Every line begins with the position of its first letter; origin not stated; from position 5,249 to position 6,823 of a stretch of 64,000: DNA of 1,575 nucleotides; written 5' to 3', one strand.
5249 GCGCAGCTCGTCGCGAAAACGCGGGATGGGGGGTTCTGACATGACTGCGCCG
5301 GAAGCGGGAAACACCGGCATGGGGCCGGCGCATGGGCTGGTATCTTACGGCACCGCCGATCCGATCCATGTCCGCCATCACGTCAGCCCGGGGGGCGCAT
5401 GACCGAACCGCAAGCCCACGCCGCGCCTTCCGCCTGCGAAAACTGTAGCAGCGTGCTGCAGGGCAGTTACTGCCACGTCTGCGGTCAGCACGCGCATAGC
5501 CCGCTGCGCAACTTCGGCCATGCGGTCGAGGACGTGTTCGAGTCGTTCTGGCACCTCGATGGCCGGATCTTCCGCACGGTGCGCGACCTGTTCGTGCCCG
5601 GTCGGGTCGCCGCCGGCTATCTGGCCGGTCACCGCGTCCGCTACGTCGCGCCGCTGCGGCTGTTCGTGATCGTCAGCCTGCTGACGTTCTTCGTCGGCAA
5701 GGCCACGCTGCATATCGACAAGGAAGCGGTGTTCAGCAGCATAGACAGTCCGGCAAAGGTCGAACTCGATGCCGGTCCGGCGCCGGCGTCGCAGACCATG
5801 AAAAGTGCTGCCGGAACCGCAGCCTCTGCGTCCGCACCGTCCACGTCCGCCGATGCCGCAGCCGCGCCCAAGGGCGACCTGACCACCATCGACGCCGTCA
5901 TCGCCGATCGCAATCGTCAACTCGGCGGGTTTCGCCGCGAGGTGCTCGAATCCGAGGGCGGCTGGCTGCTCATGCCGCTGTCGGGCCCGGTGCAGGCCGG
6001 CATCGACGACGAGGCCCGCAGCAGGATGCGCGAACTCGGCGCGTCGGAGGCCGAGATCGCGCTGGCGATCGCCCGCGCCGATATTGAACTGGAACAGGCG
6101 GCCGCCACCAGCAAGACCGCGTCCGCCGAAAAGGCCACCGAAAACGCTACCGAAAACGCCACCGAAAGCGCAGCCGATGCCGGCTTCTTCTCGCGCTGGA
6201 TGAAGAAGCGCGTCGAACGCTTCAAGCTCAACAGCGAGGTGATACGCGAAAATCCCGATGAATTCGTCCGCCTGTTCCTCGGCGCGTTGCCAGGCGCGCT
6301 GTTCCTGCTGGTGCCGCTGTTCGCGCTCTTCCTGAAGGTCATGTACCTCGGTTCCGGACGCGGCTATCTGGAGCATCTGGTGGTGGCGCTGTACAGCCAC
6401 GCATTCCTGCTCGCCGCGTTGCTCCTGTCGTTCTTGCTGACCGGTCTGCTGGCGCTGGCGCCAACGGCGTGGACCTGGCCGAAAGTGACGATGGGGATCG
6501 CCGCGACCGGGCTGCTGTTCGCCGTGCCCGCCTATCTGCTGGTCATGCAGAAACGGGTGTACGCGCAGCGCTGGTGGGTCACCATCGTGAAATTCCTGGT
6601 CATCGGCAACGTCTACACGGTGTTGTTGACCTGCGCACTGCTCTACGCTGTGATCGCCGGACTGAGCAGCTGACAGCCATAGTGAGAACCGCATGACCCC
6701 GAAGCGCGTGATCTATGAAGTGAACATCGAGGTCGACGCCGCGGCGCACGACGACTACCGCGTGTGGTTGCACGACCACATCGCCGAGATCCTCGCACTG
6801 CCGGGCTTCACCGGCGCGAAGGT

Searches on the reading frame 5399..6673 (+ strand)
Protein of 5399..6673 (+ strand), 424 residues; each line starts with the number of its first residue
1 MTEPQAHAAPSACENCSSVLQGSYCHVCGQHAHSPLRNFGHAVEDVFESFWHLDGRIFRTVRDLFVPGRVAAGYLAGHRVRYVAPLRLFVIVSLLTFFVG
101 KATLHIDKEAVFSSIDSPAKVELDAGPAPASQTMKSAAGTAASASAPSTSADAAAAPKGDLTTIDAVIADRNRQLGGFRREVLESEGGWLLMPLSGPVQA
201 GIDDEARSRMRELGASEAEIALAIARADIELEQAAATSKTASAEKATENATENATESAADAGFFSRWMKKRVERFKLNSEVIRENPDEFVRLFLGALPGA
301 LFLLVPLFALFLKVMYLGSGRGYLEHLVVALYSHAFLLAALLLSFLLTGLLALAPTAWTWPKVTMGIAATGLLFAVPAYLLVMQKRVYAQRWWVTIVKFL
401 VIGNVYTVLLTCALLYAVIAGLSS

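Call 58: search_protein_families(library=pfam, proteins=[window:5399-6673:+], max_evalue=0.00001)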
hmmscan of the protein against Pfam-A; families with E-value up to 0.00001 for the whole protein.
window:5399-6673:+ (424 aa): 1 family
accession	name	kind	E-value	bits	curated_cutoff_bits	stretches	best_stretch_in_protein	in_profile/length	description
PF12412.13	DUF3667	-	2.9e-16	59.2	27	1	54-97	1-45/45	Protein of unknown function (DUF3667)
